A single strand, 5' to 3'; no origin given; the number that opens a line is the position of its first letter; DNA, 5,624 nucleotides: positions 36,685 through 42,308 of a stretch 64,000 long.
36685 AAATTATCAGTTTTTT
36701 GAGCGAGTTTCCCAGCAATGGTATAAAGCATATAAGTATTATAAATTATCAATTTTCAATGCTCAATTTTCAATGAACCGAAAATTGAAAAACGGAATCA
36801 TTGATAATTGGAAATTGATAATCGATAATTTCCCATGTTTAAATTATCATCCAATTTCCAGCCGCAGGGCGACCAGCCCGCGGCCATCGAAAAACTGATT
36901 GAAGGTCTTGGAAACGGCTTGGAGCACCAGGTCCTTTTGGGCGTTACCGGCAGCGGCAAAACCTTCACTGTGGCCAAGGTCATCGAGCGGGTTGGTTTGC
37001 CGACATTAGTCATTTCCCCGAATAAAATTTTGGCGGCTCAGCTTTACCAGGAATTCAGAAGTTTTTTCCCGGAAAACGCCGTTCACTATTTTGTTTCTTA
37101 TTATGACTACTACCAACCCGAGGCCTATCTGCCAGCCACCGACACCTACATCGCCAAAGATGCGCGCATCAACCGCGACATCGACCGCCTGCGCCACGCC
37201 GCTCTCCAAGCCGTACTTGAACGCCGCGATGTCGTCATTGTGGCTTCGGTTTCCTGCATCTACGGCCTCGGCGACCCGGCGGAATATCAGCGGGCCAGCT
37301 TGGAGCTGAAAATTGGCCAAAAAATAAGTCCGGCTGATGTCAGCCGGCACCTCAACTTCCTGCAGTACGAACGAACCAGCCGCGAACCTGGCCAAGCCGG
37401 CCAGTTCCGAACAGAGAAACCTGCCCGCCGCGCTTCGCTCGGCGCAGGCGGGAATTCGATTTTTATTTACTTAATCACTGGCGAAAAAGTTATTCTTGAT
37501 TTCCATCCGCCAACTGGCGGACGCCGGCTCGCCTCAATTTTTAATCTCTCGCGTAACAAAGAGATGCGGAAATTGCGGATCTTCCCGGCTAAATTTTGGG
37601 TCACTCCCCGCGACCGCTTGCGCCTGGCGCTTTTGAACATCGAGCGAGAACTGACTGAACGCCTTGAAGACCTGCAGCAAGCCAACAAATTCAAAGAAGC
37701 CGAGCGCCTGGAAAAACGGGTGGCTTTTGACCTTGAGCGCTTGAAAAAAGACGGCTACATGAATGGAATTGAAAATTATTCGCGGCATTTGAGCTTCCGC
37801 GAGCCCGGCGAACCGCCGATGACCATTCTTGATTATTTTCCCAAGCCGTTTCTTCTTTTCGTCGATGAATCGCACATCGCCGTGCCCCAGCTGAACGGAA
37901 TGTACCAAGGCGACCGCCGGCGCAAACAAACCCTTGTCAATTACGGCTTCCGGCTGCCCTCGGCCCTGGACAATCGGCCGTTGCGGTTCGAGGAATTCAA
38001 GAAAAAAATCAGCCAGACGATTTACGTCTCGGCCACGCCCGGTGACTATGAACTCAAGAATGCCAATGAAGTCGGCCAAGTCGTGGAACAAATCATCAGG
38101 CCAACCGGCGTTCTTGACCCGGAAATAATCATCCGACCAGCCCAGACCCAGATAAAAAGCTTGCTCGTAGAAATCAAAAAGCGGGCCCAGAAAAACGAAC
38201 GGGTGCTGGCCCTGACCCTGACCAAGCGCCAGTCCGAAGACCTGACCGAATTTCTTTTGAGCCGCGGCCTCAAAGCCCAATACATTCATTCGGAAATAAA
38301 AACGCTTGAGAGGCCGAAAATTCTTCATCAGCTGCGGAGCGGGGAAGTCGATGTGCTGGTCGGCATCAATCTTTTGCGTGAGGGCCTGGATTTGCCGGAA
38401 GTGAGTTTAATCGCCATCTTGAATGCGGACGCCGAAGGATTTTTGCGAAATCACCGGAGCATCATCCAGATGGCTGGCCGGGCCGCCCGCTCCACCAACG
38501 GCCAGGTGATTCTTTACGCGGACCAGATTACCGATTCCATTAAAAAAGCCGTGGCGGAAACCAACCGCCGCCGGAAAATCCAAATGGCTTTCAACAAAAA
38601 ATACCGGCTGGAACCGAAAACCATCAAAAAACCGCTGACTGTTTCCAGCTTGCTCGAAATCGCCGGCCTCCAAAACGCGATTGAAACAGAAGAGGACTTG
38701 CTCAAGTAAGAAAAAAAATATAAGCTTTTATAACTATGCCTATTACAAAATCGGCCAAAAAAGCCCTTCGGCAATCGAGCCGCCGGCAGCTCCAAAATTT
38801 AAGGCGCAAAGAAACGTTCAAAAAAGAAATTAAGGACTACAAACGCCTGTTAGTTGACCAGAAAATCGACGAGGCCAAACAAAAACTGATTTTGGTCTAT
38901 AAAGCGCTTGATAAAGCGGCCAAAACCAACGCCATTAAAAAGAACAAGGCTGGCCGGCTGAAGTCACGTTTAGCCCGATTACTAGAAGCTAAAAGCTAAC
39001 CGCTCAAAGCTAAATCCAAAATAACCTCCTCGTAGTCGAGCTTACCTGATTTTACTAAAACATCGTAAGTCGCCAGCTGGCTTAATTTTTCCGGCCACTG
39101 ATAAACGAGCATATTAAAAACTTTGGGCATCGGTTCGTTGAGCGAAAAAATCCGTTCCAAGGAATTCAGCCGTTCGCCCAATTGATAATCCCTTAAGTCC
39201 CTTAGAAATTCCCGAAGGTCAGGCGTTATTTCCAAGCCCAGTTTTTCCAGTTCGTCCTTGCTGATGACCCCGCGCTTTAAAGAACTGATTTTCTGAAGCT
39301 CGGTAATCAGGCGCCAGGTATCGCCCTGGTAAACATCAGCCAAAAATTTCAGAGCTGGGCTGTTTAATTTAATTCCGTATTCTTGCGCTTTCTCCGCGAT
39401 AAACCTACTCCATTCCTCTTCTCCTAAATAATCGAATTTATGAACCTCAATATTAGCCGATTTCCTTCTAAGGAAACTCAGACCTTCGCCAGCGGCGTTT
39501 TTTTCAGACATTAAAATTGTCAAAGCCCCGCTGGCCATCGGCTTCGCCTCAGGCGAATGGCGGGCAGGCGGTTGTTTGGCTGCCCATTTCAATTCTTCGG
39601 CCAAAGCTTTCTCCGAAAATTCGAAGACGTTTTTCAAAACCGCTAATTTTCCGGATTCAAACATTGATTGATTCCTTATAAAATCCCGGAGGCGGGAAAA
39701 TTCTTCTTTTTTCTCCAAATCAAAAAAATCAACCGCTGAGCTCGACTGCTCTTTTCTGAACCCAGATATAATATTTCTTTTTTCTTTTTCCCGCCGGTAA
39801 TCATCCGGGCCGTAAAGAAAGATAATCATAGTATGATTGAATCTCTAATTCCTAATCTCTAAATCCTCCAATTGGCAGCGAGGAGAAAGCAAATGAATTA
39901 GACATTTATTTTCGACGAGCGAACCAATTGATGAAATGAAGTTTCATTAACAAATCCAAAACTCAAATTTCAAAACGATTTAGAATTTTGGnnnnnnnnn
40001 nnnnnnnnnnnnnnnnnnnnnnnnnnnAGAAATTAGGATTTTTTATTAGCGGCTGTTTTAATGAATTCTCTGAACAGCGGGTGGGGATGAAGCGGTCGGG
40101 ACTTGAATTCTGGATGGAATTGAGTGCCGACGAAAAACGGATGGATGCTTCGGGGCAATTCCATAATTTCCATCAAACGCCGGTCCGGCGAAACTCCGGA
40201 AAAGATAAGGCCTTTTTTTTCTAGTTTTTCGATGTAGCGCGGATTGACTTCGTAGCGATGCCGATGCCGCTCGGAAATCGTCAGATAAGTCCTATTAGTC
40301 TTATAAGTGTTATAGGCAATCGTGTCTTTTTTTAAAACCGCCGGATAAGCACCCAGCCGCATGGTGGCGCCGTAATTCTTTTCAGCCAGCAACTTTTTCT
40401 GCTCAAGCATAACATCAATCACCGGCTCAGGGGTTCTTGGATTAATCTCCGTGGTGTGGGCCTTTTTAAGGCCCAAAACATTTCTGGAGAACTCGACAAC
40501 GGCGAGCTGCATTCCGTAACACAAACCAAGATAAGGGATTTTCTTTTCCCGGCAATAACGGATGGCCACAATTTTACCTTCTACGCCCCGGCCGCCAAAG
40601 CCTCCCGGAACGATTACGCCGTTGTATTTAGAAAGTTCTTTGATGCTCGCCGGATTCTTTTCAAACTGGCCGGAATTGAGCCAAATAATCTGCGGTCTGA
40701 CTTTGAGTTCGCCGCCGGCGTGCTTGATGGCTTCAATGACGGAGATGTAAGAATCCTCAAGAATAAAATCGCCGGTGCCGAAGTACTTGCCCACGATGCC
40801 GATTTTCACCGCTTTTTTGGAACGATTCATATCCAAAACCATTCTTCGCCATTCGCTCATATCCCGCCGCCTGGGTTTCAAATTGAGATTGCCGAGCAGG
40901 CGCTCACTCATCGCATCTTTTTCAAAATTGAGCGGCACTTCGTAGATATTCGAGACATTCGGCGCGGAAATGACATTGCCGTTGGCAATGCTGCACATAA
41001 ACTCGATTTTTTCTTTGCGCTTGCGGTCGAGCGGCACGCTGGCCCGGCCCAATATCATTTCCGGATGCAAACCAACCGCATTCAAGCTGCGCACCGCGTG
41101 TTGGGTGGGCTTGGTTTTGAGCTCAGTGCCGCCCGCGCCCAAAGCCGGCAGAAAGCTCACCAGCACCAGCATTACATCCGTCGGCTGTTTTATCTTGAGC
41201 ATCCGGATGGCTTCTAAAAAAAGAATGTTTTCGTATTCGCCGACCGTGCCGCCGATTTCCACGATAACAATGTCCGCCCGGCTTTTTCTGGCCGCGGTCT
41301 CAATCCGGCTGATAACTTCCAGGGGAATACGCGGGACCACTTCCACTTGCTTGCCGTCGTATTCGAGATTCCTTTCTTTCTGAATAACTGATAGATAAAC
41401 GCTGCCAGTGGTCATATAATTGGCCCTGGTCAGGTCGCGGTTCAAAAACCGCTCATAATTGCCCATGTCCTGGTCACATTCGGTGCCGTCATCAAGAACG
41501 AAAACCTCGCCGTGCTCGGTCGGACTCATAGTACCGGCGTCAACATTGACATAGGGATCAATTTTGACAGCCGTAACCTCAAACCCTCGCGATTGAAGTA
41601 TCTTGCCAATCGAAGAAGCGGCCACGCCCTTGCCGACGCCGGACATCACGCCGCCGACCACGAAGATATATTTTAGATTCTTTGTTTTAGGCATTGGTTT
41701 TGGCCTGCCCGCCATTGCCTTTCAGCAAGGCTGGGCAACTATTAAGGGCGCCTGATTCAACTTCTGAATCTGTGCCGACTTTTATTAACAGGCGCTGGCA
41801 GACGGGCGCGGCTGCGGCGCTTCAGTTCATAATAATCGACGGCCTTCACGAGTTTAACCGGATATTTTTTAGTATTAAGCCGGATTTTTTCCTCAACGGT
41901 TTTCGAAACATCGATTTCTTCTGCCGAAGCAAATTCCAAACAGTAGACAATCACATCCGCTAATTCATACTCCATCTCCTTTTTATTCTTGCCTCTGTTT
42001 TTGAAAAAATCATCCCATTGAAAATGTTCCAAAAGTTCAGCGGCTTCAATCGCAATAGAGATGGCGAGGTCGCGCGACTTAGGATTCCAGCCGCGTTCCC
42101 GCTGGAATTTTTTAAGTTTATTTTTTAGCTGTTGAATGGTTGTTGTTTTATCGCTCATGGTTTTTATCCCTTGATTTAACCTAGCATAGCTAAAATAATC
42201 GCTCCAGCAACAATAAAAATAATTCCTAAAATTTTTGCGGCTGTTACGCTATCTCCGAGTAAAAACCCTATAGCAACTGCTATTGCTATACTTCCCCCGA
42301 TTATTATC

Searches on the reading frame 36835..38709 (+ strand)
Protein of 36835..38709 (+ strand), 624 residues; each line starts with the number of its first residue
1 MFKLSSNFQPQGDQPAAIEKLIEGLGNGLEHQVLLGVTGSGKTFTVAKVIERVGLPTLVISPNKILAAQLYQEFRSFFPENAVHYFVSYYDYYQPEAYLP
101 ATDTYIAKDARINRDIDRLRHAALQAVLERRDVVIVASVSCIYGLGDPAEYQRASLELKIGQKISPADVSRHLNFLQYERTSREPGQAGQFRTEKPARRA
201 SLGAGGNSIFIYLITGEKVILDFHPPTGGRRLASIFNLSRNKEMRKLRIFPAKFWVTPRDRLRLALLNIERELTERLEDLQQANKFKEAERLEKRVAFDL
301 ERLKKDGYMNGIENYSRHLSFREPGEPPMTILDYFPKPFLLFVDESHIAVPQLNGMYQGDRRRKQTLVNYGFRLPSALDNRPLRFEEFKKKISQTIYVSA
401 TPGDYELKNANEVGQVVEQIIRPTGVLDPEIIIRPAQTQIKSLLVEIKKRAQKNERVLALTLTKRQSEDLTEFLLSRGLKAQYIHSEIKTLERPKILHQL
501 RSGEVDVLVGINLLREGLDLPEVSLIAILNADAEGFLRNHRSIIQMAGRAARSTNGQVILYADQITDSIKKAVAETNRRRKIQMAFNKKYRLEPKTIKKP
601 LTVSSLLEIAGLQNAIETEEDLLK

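Call 63: search_protein_families(library=pfam, proteins=[window:36835-38709:+], max_evalue=0.00001)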
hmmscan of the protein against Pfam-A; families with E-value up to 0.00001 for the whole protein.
window:36835-38709:+ (624 aa): 4 families
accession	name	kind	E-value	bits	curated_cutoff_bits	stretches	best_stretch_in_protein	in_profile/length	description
PF00271.37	Helicase_C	-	8.5e-19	68.3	23.5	1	443-553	6-109/110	Helicase conserved C-terminal domain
PF12344.14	UvrB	-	9.6e-19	67.4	27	1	560-601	1-42/43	Ultra-violet resistance protein B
PF04851.21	ResIII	-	6e-11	43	22.5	1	9-84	3-83/164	Type III restriction enzyme, res subunit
PF00270.35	DEAD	-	5e-07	30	26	1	14-88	4-81/167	DEAD/DEAH box helicase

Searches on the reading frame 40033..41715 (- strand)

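Call 63: search_protein_families(library=pfam, proteins=[window:40033-41715:-], max_evalue=0.00001)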
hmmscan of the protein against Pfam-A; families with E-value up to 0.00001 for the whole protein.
window:40033-41715:- (560 aa): 2 families
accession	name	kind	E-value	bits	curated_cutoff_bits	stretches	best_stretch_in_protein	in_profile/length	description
PF06418.20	CTP_synth_N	-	2.3e-100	335.8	26.1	1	15-279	1-265/265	CTP synthase N-terminus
PF00117.34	GATase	-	4.3e-39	134.6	22.8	1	319-553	2-189/190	Glutamine amidotransferase class-I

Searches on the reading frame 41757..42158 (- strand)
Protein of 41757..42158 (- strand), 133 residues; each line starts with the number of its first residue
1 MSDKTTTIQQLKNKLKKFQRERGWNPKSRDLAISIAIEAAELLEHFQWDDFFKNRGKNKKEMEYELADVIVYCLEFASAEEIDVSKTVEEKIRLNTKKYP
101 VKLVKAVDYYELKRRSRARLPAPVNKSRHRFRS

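Call 63: search_protein_families(library=pfam, proteins=[window:41757-42158:-], max_evalue=0.00001)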
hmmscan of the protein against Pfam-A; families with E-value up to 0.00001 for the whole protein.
window:41757-42158:- (133 aa): 1 family
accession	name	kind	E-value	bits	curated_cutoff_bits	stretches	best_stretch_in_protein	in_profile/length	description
PF12643.12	MazG-like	-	1.4e-12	48.1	27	1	33-102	1-73/85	MazG-like family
